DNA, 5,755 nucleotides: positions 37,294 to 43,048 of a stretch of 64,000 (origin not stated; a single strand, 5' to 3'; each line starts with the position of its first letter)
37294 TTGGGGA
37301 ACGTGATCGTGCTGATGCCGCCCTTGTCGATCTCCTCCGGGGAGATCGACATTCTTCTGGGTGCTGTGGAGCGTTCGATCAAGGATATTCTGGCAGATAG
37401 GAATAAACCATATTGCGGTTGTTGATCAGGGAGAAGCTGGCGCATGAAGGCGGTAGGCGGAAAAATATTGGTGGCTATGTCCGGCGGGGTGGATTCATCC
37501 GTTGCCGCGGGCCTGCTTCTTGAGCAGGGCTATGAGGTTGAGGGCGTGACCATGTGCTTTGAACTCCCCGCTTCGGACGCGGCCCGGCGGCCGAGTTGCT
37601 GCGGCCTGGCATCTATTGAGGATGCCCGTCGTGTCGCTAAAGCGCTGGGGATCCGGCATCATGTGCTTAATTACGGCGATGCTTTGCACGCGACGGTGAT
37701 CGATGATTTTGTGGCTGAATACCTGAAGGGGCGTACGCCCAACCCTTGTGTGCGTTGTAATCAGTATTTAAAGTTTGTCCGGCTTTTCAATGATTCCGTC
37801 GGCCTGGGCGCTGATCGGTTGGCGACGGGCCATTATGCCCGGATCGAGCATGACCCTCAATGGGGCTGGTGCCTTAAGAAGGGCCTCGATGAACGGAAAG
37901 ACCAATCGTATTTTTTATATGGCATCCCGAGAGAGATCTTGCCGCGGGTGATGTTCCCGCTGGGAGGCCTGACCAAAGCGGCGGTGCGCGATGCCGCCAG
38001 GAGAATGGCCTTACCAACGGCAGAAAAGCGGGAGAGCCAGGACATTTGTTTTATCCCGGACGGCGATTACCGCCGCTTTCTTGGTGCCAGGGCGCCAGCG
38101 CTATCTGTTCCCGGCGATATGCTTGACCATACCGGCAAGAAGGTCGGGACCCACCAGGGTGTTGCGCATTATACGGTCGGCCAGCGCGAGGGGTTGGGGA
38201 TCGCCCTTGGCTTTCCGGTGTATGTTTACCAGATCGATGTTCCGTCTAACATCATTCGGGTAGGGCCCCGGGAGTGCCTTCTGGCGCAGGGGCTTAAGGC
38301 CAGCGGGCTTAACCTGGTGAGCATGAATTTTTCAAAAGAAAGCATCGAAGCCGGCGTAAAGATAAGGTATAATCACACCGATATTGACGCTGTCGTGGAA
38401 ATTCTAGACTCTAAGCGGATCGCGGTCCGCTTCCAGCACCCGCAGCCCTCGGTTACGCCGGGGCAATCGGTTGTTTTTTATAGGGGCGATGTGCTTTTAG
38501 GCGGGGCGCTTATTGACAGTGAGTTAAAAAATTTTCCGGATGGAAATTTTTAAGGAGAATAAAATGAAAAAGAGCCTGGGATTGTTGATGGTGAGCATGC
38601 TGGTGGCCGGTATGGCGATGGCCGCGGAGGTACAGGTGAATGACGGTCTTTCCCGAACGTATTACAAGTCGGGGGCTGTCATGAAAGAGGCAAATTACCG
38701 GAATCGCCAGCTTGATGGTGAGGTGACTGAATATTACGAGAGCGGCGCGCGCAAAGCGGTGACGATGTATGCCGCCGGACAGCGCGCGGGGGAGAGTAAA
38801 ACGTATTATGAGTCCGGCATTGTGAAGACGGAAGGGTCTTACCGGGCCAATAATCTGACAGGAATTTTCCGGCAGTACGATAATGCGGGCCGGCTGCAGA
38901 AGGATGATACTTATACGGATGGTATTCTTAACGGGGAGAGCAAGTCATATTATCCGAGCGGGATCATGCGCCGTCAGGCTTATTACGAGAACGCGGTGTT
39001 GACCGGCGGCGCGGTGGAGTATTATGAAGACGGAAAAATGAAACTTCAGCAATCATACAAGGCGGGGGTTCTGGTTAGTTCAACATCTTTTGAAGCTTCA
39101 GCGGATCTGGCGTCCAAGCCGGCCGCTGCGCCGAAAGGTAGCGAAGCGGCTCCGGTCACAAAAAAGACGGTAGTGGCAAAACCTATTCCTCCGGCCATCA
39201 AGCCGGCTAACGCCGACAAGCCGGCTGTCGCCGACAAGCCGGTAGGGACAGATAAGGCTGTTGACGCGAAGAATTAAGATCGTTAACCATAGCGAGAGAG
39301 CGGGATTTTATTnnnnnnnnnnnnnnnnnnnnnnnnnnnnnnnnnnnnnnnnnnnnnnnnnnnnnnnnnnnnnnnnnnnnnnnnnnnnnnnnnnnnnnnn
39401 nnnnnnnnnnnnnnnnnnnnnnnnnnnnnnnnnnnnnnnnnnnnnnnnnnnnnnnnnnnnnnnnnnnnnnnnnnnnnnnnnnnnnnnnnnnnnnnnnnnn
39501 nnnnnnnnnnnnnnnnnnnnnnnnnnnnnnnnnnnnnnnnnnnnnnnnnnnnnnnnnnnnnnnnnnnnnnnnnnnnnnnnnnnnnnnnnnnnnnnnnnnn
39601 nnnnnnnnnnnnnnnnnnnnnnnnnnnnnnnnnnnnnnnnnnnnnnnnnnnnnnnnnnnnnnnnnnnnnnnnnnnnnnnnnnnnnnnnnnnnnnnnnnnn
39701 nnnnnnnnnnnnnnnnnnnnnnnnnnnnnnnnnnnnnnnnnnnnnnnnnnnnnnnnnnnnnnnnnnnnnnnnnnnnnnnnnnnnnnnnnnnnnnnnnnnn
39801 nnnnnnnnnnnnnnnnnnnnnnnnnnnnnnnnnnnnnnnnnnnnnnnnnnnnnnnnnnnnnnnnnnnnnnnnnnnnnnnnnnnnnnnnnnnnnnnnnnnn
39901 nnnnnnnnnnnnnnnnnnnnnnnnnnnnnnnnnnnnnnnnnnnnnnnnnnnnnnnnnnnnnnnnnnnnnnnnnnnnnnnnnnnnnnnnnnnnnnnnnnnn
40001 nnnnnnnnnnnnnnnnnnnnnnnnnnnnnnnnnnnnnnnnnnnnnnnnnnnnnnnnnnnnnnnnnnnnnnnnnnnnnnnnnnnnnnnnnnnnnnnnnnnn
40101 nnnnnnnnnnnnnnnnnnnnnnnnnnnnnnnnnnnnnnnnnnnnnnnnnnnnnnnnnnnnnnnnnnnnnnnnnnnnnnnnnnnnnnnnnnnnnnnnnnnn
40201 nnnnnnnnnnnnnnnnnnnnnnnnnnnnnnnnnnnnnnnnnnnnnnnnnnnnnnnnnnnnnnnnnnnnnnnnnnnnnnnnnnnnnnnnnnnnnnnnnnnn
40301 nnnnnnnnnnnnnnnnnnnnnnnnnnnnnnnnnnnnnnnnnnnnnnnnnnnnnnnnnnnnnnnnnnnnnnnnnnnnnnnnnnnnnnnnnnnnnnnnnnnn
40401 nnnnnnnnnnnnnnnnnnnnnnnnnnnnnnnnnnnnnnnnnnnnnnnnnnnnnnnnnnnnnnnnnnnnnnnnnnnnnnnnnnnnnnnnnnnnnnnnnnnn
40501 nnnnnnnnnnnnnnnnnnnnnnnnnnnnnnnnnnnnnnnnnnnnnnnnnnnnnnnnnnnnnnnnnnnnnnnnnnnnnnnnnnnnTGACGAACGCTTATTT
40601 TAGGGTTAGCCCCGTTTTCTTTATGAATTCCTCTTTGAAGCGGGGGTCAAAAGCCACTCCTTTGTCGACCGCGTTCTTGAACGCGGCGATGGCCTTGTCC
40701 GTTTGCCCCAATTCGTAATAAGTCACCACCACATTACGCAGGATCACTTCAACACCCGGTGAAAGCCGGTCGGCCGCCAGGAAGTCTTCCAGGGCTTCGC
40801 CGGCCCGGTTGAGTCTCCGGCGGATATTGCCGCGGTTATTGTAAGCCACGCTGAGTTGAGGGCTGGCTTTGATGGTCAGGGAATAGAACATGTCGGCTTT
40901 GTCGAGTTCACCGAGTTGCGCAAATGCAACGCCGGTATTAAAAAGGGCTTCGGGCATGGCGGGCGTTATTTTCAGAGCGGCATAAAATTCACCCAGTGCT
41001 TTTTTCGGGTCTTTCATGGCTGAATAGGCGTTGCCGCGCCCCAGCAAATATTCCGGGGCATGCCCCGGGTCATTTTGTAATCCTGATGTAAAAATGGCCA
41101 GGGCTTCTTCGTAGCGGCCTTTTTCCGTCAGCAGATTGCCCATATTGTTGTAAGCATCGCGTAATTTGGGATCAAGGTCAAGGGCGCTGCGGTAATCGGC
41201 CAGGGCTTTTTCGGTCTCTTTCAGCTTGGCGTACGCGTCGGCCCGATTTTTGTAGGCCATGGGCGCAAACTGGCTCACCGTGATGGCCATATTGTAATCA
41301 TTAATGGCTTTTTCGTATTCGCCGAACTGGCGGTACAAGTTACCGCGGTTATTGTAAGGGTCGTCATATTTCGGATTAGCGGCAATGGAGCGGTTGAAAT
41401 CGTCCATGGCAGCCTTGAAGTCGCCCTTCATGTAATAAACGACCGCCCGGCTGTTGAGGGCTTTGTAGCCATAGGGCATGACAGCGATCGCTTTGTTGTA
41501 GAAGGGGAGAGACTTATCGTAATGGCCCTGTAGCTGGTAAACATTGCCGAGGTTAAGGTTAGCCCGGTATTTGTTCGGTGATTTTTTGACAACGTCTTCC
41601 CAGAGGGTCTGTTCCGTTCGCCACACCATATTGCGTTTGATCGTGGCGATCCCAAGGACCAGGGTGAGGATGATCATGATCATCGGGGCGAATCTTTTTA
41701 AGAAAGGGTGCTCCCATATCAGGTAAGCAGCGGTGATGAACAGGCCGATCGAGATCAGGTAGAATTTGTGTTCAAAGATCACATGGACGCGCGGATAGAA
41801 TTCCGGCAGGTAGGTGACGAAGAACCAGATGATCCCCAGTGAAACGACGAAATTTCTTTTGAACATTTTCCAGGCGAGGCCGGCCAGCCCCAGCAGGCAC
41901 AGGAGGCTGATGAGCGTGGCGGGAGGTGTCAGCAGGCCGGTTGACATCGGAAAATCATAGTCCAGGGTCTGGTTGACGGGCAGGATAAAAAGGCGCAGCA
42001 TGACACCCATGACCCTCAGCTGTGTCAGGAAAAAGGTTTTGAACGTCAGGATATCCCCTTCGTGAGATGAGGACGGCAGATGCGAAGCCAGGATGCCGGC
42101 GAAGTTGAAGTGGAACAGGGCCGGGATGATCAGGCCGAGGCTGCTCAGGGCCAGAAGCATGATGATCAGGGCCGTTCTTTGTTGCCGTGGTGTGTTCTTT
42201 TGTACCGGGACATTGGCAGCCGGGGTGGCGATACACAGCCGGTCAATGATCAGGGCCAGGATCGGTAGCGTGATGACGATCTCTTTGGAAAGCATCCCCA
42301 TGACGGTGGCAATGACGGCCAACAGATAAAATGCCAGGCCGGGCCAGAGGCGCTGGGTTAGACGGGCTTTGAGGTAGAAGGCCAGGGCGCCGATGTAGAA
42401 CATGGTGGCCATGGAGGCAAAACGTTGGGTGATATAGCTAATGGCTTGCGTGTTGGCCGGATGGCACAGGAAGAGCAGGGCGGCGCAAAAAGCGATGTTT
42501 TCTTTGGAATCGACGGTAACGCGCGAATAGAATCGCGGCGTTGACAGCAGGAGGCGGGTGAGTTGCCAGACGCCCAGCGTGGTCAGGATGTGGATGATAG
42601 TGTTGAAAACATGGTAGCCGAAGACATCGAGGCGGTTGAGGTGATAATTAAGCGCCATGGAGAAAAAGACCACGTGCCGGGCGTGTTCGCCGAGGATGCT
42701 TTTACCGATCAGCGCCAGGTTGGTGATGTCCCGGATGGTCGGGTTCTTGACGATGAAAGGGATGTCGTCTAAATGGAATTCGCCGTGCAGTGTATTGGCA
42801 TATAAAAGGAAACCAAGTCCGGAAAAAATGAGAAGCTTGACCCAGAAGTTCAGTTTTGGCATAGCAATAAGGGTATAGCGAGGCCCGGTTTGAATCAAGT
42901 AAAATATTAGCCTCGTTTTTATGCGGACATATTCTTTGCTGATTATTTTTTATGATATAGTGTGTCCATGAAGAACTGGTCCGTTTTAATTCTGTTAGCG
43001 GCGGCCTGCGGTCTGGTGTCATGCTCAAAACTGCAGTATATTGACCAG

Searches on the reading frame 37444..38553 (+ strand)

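Call 20: search_protein_families(library=pfam, proteins=[window:37444-38553:+], max_evalue=0.001)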
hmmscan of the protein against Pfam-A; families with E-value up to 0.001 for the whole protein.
window:37444-38553:+ (369 aa): 7 families
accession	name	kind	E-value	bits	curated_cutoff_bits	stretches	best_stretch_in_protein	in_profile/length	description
PF03054.22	tRNA_Me_trans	-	5.9e-69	232.2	20.6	1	7-205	2-201/202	tRNA methyl transferase HUP domain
PF20258.4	tRNA_Me_trans_C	-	1.3e-17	64.3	20.6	1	282-357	2-77/77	Aminomethyltransferase beta-barrel domain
PF20259.3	tRNA_Me_trans_M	-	9e-15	54.4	27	1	220-274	11-65/66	tRNA methyl transferase PRC-barrel domain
PF24167.1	DUF7411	-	4.5e-05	23.5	28.7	1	7-88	2-69/194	Family of unknown function (DUF7411)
PF02568.20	ThiI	-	0.00016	21.8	20.5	1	4-44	2-42/197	Thiamine biosynthesis protein (ThiI)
PF00733.27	Asn_synthase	-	0.00031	20.9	21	1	10-90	22-92/354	Asparagine synthase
PF06508.19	QueC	-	0.00068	19.6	22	0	7-76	1-59/210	Queuosine biosynthesis protein QueC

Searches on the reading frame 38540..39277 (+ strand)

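Call 21: search_protein_families(library=pfam, proteins=[window:38540-39277:+], max_evalue=0.001)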
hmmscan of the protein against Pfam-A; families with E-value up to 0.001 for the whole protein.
window:38540-39277:+ (245 aa): 1 family
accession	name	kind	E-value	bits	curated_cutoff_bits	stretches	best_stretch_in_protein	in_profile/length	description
PF07661.19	MORN_2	-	1.4e-22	77.5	29.6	0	130-151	1-22/22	MORN repeat variant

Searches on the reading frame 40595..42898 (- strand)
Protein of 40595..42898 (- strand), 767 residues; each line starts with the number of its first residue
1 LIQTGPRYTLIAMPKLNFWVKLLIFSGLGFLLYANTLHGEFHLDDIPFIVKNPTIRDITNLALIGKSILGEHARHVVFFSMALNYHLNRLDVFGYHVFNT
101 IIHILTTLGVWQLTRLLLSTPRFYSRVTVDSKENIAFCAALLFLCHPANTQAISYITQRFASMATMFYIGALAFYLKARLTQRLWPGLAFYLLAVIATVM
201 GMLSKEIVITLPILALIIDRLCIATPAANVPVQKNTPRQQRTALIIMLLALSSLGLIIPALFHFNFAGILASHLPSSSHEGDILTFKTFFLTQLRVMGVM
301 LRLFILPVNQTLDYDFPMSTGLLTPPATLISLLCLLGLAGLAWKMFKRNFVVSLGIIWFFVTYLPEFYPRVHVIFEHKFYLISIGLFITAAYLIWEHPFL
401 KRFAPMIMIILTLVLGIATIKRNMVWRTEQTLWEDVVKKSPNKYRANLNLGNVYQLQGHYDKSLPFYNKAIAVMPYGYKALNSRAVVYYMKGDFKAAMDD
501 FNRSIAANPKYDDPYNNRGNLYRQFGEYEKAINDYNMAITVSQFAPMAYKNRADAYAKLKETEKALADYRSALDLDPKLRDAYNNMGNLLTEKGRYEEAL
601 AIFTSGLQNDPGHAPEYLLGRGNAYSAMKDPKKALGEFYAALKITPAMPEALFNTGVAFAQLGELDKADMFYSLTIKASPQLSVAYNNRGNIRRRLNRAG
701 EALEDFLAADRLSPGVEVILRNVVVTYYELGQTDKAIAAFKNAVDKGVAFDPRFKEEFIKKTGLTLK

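Call 21: search_protein_families(library=pfam, proteins=[window:40595-42898:-], max_evalue=0.001)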
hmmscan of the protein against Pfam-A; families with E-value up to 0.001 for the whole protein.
window:40595-42898:- (767 aa): 18 families
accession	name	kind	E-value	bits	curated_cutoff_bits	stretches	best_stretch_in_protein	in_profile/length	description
PF00515.34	TPR_1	-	7.9e-53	174.7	27.8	5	548-578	3-33/34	Tetratricopeptide repeat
PF07719.23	TPR_2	-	1.8e-43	143.5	27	4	547-578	2-33/34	Tetratricopeptide repeat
PF13181.12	TPR_8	-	4.8e-35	117.1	25.7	0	551-578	6-33/34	Tetratricopeptide repeat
PF13432.12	TPR_16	-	2.7e-29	101.7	32.7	4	518-578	3-63/65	Tetratricopeptide repeat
PF13414.12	TPR_11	-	3.7e-29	100.6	26.8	3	554-594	2-42/42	TPR repeat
PF13424.12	TPR_12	-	4.9e-29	100.8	30.1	5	446-507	5-74/77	Tetratricopeptide repeat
PF13431.12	TPR_17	-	5.7e-27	92.1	24.4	2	501-532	2-33/34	Tetratricopeptide repeat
PF14559.12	TPR_19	-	7e-22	78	25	1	560-617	5-61/68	Tetratricopeptide repeat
PF13428.12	TPR_14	-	4.8e-20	70.5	23.5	0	548-588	3-43/44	Tetratricopeptide repeat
PF13371.12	TPR_9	-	1.2e-15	57.7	35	0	520-582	3-65/73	Tetratricopeptide repeat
PF13176.12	TPR_7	-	2.3e-14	52.6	27.9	0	582-613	1-34/36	Tetratricopeptide repeat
PF13174.12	TPR_6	-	5.7e-14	52.2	26.3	0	650-680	1-31/33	Tetratricopeptide repeat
PF13374.12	TPR_10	-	2.3e-13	50.1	27.5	0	581-603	3-25/42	Tetratricopeptide repeat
PF13429.12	TPR_15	-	5.9e-05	23.1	26.2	0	546-651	146-250/280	Tetratricopeptide repeat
PF12895.13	ANAPC3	-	0.00031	21.4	27.2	0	457-509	2-53/82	Anaphase-promoting complex, cyclosome, subunit 3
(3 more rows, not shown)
